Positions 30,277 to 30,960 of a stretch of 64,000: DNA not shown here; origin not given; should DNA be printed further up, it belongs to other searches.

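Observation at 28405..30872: Compact ABC-ATPase + DUF4435/Toprim pair with a tightly coupled third small gene: a PARIS/AbiL/OLD-like candidate defence operon of unusual architecture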

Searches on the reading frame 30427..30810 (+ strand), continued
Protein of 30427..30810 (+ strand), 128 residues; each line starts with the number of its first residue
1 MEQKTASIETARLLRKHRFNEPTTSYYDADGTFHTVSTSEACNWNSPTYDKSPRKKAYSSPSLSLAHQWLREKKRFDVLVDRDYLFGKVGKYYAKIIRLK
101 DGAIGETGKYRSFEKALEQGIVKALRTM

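Call 40: get_annotated_region(hit=H1, flank=4000)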
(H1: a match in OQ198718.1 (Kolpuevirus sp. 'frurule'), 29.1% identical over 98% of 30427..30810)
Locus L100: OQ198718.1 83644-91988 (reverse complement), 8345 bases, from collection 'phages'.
description: Kolpuevirus sp. 'frurule' isolate Bc03, complete genome.
organism: Kolpuevirus sp. 'frurule' (NCBI taxid 3028514)
taxonomy: Viruses; Duplodnaviria; Heunggongvirae; Uroviricota; Caudoviricetes; Crassvirales; Steigviridae; Asinivirinae; Kolpuevirus
host: Bacteroides cellulosilyticus; source: wastewater; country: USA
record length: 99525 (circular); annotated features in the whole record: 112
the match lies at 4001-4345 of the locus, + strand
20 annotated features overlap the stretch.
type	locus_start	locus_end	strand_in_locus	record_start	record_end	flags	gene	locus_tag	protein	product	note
CDS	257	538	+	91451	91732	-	-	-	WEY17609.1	hypothetical protein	-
CDS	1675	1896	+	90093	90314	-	-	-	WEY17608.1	hypothetical protein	-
CDS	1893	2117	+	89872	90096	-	-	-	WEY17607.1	hypothetical protein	-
CDS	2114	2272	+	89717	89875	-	-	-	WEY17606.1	replicative DNA helicase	DnaB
CDS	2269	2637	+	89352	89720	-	-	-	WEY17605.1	hypothetical protein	-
CDS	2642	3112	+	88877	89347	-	-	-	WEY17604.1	hypothetical protein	-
CDS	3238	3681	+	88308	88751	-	-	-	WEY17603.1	hypothetical protein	-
tRNA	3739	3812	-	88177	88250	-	-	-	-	tRNA-Arg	-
CDS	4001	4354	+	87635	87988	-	-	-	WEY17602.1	hypothetical protein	-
CDS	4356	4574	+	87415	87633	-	-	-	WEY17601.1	hypothetical protein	-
CDS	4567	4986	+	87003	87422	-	-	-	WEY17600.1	hypothetical protein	-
CDS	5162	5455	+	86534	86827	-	-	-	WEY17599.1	hypothetical protein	-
CDS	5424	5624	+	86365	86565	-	-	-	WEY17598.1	hypothetical protein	-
CDS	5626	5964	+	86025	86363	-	-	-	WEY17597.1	hypothetical protein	-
CDS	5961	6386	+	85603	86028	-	-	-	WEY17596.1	hypothetical protein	-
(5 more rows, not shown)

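Call 41: get_annotated_region(hit=H5, flank=4000)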
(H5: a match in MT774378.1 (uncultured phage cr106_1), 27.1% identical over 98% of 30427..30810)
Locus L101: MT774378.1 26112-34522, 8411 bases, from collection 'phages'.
description: Uncultured phage cr106_1, complete genome.
organism: uncultured phage cr106_1 (NCBI taxid 2772062)
taxonomy: Viruses; Duplodnaviria; Heunggongvirae; Uroviricota; Caudoviricetes; Crassvirales; Steigviridae; Asinivirinae; Mahstovirus; Mahstovirus faecalis
host: -; source: human feces; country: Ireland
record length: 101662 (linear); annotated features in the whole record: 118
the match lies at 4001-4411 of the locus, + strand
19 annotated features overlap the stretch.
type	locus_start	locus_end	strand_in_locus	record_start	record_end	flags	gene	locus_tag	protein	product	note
CDS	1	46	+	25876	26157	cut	-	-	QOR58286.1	hypothetical protein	gp_13248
CDS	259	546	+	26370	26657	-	-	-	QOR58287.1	hypothetical protein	gp_13249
CDS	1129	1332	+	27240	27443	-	-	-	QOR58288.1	hypothetical protein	gp_13250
CDS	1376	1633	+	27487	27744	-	-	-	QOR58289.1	hypothetical protein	gp_13251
CDS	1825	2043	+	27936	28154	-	-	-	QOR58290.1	hypothetical protein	gp_13252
CDS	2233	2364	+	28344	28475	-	-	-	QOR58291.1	hypothetical protein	gp_13253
CDS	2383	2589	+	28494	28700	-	-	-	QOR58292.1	hypothetical protein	gp_13254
CDS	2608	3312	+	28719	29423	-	-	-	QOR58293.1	hypothetical protein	gp_13255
tRNA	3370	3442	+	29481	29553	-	-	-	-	tRNA-Arg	-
tRNA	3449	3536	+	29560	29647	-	-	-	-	tRNA-Ile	-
tmRNA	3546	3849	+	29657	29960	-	-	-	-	transfer-messenger RNA, SsrA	-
CDS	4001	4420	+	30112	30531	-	-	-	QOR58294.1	hypothetical protein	gp_13259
CDS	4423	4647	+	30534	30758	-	-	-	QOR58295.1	hypothetical protein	gp_13260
CDS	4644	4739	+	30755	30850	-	-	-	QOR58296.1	hypothetical protein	gp_13261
CDS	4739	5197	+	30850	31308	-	-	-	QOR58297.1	hypothetical protein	gp_13262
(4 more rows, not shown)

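Call 70: find_related_loci(query=P0273, collection=viral_contigs, flank=6000)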
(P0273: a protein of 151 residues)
Query P0273 (151 aa) in viral_contigs; peptide patterns used: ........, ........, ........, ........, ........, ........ (x = any residue, [..] = any of these).
2 stretches matched a pattern, but none encodes a relative of the query by tblastn (E <= 1e-3).

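Call 71: find_related_loci(query=P0278, collection=viral_contigs, flank=6000)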
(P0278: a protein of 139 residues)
Query P0278 (139 aa) in viral_contigs; peptide patterns used: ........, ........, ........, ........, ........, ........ (x = any residue, [..] = any of these).
11 stretches matched a pattern, but none encodes a relative of the query by tblastn (E <= 1e-3).

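Call 74: find_related_loci(query=A4, collection=metagenome_contigs, flank=8000)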
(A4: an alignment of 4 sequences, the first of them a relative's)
Query A4 (151 aa) in metagenome_contigs; peptide patterns used: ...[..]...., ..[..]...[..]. (x = any residue, [..] = any of these).
449 stretches matched a pattern; 52 encode a relative of the query (tblastn E <= 1e-3); 52 distinct loci.
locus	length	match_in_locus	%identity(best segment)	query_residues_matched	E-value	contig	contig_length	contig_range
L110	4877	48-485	86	6-151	2e-85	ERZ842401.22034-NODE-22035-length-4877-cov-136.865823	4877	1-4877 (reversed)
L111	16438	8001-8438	86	6-151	2e-85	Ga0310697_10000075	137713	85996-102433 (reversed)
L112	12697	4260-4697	85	6-151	5e-84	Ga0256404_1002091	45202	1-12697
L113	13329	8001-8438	84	6-151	5e-84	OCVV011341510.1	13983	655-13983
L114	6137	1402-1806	90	17-151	6e-82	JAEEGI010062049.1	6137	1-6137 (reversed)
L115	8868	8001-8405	90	17-151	5e-81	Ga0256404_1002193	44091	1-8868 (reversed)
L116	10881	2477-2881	89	17-151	9e-81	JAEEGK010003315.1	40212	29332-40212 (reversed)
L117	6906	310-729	85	11-150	7e-81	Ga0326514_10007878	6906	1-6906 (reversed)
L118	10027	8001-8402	90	18-151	1e-80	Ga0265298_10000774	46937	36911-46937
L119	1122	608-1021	87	14-151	8e-86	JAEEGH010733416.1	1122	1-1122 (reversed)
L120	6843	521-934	86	14-151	1e-79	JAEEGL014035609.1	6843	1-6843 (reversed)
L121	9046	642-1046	88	17-151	1e-79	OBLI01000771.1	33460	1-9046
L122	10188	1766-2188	84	11-151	8e-79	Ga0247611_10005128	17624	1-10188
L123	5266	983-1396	86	14-151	8e-79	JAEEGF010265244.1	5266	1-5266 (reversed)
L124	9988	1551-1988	81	6-151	4e-79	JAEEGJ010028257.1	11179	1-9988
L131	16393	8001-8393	85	14-144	3e-75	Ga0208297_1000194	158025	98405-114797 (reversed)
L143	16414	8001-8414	78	14-151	5e-73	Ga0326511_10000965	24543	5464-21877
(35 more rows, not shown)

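Call 92: search_protein_families(library=pfam, proteins=[L111:2722-3483:-, L111:6882-7580:-, L111:8570-9931:+, L111:9938-10981:+, L111:12708-13730:-, L131:6884-7576:-, L131:6005-6445:-, L131:8458-12144:-, L131:13625-14668:+, L143:7031-7552:-], max_evalue=0.001)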
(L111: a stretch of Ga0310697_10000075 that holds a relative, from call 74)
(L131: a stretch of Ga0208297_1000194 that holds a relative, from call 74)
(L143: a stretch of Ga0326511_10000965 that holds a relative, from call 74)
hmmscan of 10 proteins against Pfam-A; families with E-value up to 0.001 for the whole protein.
L111:2722-3483:- (253 aa): 1 family
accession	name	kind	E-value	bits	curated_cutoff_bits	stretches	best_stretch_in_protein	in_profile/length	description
PF13351.11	DUF4099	-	7e-12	45.9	22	1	6-80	1-72/82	Protein of unknown function (DUF4099)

L111:6882-7580:- (232 aa): 2 families
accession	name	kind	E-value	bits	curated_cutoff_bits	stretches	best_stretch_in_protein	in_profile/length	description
PF04002.20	RadC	-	4.5e-34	117.4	22.1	1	116-230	6-120/121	RadC-like JAB domain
PF20582.4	UPF0758_N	-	2.5e-23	82.4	27.1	1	10-88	1-77/77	UPF0758 N-terminal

L111:8570-9931:+ (454 aa): 3 families
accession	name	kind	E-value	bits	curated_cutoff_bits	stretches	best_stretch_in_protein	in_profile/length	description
PF13635.12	DUF4143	-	1.9e-24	86.6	28.1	1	226-391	2-160/160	Domain of unknown function (DUF4143)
PF13173.12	AAA_14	-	7.2e-22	78.2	27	1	19-153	2-129/129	AAA domain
PF13401.12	AAA_22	-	0.00039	21.2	27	0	18-111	4-106/130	AAA domain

L111:9938-10981:+ (348 aa): 0 families

L111:12708-13730:- (340 aa): 2 families
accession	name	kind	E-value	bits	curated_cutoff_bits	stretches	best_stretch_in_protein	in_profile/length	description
PF13280.12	WYL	-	4.1e-11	43.2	21.8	1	154-222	2-70/70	WYL domain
PF25583.1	WCX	-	1.7e-07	31.9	23.9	1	257-332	6-76/76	WCX domain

L131:6884-7576:- (230 aa): 7 families
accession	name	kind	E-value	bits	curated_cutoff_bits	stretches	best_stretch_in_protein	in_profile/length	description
PF01656.29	CbiA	-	6.1e-17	62.2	25.4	1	6-174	1-101/125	CobQ/CobB/MinD/ParA nucleotide binding domain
PF13614.12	AAA_31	-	5.9e-16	59.3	27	1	4-46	2-44/177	AAA domain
PF09140.17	MipZ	-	1.1e-07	31.8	20.7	1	5-100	2-112/262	ATPase MipZ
PF16575.11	CLP1_P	-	2.6e-07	31.1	26.6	1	14-45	4-35/188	mRNA cleavage and polyadenylation factor CLP1 P-loop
PF02374.21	ArsA_ATPase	-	0.00012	21.9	24.3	1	8-45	5-42/305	Anion-transporting ATPase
PF10609.15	ParA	-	0.00031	20.7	27.1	1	5-41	5-41/246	NUBPL iron-transfer P-loop NTPase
PF07015.17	VirC1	-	0.00056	19.8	24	1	4-51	2-49/231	VirC1 protein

L131:6005-6445:- (146 aa): 0 families

L131:8458-12144:- (1228 aa): 1 family
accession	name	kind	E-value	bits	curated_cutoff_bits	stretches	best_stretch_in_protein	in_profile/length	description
PF04326.19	SLFN_AlbA_2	-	2.4e-09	38.2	25.3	1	859-980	17-117/118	Schlafen, AlbA_2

L131:13625-14668:+ (348 aa): 2 families
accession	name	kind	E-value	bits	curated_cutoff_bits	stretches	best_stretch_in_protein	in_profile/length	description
PF13280.12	WYL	-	4.2e-11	43.1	21.8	1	154-219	1-67/70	WYL domain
PF25583.1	WCX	-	1e-10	42.2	23.9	1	255-327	3-74/76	WCX domain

L143:7031-7552:- (173 aa): 1 family
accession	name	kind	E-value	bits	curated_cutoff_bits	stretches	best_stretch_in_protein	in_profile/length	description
PF00156.33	Pribosyltran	-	2.2e-05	24.3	26.3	1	130-163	88-121/158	Phosphoribosyl transferase domain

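Call 98: get_annotated_region(hit=H3, flank=2500)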
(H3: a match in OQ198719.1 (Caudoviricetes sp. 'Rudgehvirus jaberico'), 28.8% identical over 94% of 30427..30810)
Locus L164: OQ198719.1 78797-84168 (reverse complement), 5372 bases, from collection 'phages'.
description: Caudoviricetes sp. 'Rudgehvirus jaberico', complete genome.
organism: Caudoviricetes sp. 'Rudgehvirus jaberico' (NCBI taxid 3028515)
taxonomy: Viruses; Duplodnaviria; Heunggongvirae; Uroviricota; Caudoviricetes; Crassvirales; Intestiviridae; Crudevirinae
host: Bacteroides cellulosilyticus; source: wastewater; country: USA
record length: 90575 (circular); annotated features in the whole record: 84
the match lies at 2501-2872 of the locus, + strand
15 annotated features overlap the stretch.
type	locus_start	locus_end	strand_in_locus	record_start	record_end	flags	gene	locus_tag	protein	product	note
CDS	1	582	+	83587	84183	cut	-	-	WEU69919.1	hypothetical protein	-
CDS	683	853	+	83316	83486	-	-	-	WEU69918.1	hypothetical protein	-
CDS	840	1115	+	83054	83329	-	-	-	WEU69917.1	hypothetical protein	-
CDS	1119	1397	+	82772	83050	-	-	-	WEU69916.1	hypothetical protein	-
CDS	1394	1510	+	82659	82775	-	-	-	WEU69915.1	hypothetical protein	-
CDS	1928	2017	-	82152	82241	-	-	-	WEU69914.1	hypothetical protein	-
CDS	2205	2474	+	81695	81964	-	-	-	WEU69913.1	hypothetical protein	-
CDS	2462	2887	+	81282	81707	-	-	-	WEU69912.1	hypothetical protein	-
CDS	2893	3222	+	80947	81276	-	-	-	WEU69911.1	hypothetical protein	-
CDS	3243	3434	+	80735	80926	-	-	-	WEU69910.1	hypothetical protein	-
CDS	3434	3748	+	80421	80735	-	-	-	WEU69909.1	hypothetical protein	-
CDS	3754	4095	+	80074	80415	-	-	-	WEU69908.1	hypothetical protein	-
CDS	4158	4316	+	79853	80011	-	-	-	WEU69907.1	hypothetical protein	-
CDS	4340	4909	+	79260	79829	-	-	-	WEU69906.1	hypothetical protein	-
CDS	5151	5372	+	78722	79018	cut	-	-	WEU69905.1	hypothetical protein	-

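Call 99: get_annotated_region(hit=H2, flank=2500)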
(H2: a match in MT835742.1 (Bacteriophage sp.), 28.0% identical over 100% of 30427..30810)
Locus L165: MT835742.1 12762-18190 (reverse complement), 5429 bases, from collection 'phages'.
description: UNVERIFIED: Bacteriophage sp. clone scaffold_581 genomic sequence.
organism: Bacteriophage sp. (NCBI taxid 38018)
taxonomy: Viruses
host: -; source: human fecal samples; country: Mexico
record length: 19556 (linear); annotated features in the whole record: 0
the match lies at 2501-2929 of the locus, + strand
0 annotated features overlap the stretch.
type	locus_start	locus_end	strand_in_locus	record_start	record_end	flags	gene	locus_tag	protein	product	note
